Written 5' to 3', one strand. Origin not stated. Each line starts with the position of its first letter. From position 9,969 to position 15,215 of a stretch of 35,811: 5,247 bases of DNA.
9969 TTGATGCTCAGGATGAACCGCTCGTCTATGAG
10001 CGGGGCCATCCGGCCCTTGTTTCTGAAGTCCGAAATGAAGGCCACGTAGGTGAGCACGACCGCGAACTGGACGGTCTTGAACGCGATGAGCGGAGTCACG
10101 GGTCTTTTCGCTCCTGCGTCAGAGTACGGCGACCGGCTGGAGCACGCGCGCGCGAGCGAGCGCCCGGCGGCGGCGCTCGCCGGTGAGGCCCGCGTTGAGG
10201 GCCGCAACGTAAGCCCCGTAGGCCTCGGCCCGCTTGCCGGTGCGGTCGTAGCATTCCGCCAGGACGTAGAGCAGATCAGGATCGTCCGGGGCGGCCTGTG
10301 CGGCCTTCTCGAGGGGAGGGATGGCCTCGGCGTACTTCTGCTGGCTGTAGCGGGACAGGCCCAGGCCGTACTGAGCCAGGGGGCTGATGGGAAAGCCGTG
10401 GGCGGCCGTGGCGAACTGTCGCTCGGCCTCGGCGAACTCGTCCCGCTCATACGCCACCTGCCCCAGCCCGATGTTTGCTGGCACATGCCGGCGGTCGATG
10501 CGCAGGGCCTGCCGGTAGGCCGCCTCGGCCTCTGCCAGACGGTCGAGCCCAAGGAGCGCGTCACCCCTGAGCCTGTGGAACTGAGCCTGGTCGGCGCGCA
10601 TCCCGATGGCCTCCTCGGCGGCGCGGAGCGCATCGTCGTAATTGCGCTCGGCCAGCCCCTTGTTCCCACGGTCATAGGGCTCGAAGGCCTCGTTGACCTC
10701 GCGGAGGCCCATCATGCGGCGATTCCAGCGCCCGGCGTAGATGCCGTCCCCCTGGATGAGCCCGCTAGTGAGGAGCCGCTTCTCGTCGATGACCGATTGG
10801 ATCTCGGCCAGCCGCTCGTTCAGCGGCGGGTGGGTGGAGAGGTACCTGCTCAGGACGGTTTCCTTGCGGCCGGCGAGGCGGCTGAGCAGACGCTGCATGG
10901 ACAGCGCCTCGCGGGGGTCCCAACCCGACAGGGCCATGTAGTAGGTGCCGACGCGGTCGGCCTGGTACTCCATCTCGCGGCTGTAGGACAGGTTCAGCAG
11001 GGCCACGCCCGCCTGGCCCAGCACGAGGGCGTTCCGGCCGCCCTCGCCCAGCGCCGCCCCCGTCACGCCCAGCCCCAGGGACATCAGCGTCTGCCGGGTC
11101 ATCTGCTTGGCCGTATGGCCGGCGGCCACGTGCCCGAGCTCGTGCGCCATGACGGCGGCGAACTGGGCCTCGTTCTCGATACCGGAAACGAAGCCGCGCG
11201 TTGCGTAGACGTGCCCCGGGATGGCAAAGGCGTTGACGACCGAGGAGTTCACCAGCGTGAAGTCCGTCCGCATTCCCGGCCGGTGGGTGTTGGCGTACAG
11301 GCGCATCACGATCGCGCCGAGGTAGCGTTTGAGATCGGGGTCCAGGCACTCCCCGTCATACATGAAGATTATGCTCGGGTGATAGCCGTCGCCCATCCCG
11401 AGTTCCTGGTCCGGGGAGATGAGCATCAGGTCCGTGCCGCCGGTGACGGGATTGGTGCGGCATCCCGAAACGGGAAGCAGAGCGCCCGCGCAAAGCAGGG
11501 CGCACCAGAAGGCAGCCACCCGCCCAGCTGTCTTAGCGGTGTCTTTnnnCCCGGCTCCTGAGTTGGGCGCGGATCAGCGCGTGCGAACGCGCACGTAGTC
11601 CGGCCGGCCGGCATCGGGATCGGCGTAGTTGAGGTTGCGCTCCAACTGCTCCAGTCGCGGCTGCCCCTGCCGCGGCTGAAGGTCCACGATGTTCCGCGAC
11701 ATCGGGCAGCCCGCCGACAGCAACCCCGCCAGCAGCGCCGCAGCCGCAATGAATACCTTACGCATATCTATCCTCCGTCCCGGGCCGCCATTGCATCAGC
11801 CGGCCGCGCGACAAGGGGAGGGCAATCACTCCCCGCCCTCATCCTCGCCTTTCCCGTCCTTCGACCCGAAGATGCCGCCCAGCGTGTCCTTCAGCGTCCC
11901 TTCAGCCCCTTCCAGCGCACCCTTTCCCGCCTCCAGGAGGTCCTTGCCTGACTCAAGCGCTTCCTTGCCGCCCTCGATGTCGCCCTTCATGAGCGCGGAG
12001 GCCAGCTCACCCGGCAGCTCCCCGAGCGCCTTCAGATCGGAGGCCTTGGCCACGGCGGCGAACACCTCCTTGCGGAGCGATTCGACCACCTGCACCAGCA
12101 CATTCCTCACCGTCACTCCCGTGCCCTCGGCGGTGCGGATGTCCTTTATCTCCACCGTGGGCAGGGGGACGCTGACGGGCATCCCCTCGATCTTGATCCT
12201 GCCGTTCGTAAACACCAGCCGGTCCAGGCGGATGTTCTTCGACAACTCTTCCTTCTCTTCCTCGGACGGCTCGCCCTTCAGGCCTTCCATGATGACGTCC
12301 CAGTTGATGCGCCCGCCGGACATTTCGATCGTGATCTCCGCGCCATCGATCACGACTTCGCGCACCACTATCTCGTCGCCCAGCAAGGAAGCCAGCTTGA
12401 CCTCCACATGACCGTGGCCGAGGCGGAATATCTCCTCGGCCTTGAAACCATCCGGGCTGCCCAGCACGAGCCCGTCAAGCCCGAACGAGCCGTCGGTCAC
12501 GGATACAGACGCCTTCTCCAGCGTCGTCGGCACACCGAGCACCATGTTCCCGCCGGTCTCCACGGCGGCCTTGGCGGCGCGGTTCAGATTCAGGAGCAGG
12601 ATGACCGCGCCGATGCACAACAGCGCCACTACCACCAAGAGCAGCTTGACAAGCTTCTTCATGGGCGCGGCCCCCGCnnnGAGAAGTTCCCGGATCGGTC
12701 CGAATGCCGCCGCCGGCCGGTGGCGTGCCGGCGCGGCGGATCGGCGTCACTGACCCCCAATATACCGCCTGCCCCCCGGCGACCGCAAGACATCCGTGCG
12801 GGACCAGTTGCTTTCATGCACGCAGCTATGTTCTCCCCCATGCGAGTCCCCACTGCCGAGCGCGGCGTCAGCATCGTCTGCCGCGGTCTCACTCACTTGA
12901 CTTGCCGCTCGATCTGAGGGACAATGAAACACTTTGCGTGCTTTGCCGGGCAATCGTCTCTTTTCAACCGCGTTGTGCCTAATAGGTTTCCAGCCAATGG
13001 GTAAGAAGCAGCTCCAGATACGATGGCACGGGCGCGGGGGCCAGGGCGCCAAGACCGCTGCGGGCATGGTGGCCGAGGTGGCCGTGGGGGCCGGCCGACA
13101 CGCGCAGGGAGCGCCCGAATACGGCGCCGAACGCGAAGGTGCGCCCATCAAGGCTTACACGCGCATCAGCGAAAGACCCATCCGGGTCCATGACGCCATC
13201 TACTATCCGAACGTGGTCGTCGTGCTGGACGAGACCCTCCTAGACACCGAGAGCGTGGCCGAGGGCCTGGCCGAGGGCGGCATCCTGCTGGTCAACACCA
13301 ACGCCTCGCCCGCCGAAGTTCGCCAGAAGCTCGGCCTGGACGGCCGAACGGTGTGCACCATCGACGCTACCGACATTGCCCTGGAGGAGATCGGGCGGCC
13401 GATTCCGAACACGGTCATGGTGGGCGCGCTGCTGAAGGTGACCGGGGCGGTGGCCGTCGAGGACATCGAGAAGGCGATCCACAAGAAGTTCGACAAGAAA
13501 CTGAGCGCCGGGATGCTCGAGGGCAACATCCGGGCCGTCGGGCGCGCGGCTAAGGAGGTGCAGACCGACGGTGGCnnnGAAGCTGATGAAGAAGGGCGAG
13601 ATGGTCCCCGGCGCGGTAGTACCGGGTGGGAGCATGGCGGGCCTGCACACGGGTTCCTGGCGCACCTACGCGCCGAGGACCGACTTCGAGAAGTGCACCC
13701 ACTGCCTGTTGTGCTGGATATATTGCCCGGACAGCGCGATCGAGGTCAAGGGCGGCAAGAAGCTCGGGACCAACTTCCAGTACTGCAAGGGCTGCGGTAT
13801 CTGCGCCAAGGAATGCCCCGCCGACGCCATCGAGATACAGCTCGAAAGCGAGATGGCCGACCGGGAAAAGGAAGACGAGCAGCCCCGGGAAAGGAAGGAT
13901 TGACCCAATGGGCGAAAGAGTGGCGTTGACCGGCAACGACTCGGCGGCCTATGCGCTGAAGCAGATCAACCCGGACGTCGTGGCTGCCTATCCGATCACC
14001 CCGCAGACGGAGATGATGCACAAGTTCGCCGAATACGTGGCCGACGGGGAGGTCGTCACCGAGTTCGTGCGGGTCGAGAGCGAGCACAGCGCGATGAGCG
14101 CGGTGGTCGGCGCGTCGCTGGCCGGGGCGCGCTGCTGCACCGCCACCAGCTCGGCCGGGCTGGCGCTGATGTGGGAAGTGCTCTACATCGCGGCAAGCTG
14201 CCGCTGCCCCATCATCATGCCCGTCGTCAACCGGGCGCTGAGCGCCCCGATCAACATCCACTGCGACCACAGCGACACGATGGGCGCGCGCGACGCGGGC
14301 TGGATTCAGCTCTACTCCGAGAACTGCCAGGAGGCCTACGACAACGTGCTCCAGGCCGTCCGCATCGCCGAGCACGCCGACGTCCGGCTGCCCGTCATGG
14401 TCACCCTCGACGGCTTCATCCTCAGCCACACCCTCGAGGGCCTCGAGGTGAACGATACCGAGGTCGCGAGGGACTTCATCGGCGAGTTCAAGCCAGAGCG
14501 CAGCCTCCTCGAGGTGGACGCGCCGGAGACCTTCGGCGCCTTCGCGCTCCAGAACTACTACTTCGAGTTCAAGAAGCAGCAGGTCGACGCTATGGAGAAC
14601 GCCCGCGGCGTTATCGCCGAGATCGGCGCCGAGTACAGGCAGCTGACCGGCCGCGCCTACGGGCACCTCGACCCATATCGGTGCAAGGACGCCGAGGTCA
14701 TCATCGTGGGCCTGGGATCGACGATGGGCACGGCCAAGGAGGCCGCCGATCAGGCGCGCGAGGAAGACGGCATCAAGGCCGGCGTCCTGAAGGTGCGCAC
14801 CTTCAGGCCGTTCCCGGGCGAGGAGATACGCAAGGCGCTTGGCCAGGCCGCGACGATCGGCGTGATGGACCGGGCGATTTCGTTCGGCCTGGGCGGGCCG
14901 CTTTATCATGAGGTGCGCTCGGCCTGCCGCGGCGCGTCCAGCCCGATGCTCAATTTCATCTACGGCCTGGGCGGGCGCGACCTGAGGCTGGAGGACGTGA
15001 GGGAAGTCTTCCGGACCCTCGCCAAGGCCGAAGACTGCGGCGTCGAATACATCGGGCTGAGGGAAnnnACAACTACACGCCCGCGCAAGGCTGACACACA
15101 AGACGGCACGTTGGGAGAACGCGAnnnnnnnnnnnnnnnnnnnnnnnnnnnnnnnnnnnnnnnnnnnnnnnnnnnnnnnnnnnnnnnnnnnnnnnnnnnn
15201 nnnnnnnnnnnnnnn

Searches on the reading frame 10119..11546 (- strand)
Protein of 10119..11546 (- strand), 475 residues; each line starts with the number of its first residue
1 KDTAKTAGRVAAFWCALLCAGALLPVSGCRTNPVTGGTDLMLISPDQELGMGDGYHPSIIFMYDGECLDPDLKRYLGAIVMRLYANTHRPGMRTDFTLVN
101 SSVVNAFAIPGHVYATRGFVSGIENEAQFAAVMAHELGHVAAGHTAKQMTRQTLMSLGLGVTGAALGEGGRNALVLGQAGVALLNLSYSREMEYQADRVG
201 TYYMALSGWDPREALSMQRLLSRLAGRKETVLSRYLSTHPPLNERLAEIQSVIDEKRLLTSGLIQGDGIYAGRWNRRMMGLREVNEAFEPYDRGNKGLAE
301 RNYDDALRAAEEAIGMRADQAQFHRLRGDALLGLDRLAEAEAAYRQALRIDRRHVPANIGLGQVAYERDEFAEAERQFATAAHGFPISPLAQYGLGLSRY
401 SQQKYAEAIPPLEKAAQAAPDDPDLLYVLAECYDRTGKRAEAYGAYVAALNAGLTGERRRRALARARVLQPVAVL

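Call 87: search_protein_families(library=pfam, proteins=[window:10119-11546:-], max_evalue=0.001)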
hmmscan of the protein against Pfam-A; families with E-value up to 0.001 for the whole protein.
window:10119-11546:- (475 aa): 12 families
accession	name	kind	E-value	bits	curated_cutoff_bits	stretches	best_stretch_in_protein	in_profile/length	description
PF01435.24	Peptidase_M48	-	1.4e-30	107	20.3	1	73-251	4-184/186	Peptidase family M48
PF13432.12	TPR_16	-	1.1e-16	61.4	32.7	2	361-423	3-65/65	Tetratricopeptide repeat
PF14559.12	TPR_19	-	1.8e-13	51.1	25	2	401-447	3-49/68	Tetratricopeptide repeat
PF07719.23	TPR_2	-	3.8e-13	48.9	27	1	321-353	1-33/34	Tetratricopeptide repeat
PF00515.34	TPR_1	-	1.8e-09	37.5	27.8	0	323-353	3-33/34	Tetratricopeptide repeat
PF13424.12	TPR_12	-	6e-08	33.2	30.1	0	298-352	21-76/77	Tetratricopeptide repeat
PF13414.12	TPR_11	-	9.3e-08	32.1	26.8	0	396-435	1-40/42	TPR repeat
PF13181.12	TPR_8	-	5.6e-07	29.7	25.7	0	327-353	7-33/34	Tetratricopeptide repeat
PF09976.15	TPR_21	-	2.9e-06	27.6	25.5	0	298-349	124-174/193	Tetratricopeptide repeat-like domain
PF12895.13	ANAPC3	-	5.7e-06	26.9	27.2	1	402-446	2-46/82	Anaphase-promoting complex, cyclosome, subunit 3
PF13431.12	TPR_17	-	2.2e-05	24.8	24.4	0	413-438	3-28/34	Tetratricopeptide repeat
PF24575.1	TPR_Slam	-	0.00033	21.5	35.2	0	336-378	62-104/104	Surface lipoprotein assembly modifier, N-terminal TPR repeats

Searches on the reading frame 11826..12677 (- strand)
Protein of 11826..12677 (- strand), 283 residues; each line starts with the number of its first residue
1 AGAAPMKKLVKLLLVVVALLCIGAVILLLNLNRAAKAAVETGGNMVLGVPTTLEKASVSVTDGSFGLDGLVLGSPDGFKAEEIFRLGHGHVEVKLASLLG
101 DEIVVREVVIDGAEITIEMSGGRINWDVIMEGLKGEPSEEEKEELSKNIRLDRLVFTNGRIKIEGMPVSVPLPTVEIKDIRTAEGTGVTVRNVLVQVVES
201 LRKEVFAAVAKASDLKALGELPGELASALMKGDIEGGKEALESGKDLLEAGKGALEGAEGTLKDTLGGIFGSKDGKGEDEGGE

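Call 87: search_protein_families(library=pfam, proteins=[window:11826-12677:-], max_evalue=0.001)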
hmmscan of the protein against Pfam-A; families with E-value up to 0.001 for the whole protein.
window:11826-12677:- (283 aa): 2 families
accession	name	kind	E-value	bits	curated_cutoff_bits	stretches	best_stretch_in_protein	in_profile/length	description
PF05359.17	DUF748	-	1.8e-14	53.3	50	1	5-169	10-172/1037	Domain of Unknown Function (DUF748)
PF05170.20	AsmA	-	0.00024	20.5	29.8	1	64-165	65-173/607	AsmA family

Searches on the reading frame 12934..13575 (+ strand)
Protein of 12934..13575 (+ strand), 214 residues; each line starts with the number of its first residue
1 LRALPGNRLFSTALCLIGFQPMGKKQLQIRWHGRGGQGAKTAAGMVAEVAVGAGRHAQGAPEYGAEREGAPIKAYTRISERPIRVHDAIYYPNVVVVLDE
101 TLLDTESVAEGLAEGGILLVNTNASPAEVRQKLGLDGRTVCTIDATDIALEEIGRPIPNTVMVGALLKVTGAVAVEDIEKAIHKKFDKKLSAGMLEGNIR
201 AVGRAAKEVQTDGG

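Call 42: search_protein_families(library=pfam, proteins=[window:12934-13575:+], max_evalue=0.001)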
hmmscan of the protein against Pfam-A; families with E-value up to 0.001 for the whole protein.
window:12934-13575:+ (214 aa): 1 family
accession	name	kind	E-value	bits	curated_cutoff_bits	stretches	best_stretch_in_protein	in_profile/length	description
PF01558.24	POR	-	8e-40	137.3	27.4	1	35-205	1-171/173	Pyruvate ferredoxin/flavodoxin oxidoreductase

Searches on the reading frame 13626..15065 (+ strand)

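Call 42: search_protein_families(library=pfam, proteins=[window:13626-15065:+], max_evalue=0.001)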
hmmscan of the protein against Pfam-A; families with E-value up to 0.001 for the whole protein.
window:13626-15065:+ (480 aa): 3 families
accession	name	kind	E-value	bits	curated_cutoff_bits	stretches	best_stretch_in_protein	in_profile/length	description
PF01855.24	POR_N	-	2e-75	254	27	1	110-333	2-229/231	Pyruvate flavodoxin/ferredoxin oxidoreductase, thiamine diP-bdg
PF17147.9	PFOR_II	-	1e-30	106.5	27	1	356-458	1-102/102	Pyruvate:ferredoxin oxidoreductase core domain II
PF02780.25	Transketolase_C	-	3.5e-09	37.1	25.9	1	353-432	7-86/124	Transketolase, C-terminal domain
